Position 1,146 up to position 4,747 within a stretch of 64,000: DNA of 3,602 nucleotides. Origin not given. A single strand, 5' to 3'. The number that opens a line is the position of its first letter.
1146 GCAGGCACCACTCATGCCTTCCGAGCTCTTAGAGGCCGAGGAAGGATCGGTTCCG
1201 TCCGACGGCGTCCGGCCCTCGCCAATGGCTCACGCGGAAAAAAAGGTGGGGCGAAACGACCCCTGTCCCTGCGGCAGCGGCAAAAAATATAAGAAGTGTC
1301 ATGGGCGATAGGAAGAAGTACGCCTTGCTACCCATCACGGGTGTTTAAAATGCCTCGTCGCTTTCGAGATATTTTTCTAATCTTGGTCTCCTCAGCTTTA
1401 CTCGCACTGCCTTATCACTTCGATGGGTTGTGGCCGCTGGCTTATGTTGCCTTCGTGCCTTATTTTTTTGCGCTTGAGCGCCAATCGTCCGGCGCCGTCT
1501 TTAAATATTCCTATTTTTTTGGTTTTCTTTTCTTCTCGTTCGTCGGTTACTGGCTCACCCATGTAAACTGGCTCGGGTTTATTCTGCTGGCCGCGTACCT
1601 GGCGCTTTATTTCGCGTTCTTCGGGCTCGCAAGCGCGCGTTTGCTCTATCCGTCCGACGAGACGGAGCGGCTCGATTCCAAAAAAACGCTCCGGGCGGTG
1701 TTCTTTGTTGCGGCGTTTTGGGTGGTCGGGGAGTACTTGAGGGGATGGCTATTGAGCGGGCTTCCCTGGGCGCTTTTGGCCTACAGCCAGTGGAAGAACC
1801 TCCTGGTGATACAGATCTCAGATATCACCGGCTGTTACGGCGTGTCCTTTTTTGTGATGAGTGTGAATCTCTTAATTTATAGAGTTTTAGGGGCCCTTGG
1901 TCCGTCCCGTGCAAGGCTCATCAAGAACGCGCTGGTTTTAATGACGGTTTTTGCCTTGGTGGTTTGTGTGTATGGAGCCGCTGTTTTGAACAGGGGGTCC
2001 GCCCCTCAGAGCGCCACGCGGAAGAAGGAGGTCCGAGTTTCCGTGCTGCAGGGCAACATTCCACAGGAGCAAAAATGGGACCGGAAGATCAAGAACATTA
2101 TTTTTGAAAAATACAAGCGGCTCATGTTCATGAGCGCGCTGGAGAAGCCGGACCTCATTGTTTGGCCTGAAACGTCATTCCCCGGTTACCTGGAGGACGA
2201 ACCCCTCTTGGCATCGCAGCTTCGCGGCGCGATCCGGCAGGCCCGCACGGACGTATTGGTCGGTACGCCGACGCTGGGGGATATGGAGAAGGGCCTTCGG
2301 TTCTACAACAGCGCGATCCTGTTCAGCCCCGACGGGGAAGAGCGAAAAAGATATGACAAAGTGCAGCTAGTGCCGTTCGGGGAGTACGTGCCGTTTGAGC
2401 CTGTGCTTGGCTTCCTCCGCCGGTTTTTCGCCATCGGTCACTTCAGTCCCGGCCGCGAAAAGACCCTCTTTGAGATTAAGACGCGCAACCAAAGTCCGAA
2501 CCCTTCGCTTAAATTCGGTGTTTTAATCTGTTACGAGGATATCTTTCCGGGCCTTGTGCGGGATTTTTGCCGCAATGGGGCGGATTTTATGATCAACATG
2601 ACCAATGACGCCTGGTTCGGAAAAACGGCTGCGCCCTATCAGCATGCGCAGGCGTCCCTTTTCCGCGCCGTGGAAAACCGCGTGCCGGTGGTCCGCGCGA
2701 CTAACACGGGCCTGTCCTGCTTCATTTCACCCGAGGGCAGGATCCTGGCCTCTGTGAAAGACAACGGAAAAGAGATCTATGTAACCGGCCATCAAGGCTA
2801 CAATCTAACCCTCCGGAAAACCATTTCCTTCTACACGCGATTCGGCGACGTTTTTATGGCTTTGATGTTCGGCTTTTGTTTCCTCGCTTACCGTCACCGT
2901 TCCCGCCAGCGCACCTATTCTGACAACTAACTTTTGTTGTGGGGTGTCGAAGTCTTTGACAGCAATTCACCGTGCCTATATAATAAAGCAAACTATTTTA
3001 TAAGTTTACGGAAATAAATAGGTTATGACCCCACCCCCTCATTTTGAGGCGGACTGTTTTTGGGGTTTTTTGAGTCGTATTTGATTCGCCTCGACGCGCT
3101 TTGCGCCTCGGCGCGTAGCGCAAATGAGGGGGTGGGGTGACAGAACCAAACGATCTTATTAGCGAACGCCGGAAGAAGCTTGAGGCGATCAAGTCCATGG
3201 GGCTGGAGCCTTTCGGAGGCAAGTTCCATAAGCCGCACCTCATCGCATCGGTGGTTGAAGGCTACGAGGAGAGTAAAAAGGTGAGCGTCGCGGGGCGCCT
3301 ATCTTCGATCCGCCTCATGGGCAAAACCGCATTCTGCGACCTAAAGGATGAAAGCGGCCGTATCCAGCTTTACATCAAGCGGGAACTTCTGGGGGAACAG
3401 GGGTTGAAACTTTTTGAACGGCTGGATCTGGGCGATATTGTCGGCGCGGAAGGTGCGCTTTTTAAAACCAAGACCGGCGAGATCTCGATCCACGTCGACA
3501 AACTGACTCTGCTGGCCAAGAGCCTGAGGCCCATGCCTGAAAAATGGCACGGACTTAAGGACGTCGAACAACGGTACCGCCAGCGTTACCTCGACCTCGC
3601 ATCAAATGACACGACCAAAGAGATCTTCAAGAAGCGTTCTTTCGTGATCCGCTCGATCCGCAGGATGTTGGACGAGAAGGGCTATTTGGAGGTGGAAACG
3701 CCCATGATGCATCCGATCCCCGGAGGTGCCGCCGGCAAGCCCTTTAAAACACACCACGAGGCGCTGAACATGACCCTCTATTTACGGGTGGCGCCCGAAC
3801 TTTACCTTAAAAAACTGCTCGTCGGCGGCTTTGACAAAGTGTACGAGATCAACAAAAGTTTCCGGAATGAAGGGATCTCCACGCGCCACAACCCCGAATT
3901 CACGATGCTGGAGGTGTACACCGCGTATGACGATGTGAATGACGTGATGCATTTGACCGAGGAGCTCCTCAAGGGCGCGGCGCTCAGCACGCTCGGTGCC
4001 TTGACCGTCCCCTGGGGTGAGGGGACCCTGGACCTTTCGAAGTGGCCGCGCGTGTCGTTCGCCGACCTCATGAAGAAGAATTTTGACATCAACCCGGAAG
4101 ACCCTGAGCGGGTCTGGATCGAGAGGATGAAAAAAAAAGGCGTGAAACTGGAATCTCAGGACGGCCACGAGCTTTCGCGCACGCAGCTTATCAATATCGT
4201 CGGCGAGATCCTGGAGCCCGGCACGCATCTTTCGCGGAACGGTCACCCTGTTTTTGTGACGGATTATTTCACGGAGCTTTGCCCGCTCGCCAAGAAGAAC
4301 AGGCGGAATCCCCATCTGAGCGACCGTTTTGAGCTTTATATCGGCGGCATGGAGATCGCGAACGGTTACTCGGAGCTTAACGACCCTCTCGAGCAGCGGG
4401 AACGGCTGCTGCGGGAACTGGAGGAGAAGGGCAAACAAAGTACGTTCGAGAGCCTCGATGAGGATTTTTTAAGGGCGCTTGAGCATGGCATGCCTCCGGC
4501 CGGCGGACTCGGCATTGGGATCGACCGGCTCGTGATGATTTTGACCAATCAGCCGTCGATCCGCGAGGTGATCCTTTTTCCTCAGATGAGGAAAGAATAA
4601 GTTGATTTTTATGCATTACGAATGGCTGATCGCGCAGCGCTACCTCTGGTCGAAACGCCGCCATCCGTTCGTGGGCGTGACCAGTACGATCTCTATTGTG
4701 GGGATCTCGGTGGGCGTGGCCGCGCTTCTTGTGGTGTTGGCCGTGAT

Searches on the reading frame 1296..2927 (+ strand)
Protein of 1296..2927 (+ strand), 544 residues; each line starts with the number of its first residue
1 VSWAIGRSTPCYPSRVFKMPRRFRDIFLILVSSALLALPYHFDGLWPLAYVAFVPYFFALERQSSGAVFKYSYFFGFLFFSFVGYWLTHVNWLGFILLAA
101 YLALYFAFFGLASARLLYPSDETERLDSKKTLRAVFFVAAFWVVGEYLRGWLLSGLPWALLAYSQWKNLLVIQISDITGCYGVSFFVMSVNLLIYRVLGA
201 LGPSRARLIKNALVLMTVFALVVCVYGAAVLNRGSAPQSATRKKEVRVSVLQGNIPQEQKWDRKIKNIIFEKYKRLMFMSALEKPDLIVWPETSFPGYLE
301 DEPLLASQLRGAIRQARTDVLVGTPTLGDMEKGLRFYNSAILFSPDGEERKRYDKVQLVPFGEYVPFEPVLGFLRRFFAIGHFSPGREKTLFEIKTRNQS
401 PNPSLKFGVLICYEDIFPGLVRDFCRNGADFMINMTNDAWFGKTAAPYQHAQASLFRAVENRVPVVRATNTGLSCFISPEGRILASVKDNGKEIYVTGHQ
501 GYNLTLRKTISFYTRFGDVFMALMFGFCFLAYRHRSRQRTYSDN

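Call 47: search_protein_families(library=pfam, proteins=[window:1296-2927:+], max_evalue=0.00001)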
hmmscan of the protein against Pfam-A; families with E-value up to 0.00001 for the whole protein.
window:1296-2927:+ (544 aa): 2 families
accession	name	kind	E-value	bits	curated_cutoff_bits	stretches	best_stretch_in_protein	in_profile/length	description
PF20154.4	LNT_N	-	2e-33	116.2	27.1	1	32-193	1-159/159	Apolipoprotein N-acyltransferase N-terminal domain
PF00795.27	CN_hydrolase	-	1.1e-32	113.8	23.2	1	280-494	31-241/256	Carbon-nitrogen hydrolase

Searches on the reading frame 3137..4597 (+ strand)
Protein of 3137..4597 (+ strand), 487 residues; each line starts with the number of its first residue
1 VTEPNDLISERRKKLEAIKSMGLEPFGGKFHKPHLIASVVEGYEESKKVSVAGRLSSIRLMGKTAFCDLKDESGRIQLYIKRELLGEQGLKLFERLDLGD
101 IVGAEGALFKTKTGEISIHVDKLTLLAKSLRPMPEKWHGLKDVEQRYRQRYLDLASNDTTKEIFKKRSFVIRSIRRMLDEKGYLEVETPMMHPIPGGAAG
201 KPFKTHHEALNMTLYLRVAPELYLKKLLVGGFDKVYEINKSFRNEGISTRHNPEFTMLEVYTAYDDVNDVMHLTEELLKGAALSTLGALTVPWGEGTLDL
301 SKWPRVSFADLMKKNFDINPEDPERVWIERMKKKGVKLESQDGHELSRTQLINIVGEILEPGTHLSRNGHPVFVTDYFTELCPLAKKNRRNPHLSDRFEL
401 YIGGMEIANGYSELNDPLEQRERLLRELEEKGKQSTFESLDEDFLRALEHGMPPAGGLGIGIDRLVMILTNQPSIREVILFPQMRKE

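Call 47: search_protein_families(library=pfam, proteins=[window:3137-4597:+], max_evalue=0.00001)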
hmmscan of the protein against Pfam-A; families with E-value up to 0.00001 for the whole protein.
window:3137-4597:+ (487 aa): 2 families
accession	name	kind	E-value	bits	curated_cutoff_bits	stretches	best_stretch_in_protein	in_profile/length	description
PF00152.25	tRNA-synt_2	-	4e-88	295.9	25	1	143-484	2-307/308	tRNA synthetases class II (D, K and N)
PF01336.31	tRNA_anti-codon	-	1.8e-18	66.7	27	1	49-126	1-75/75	OB-fold nucleic acid binding domain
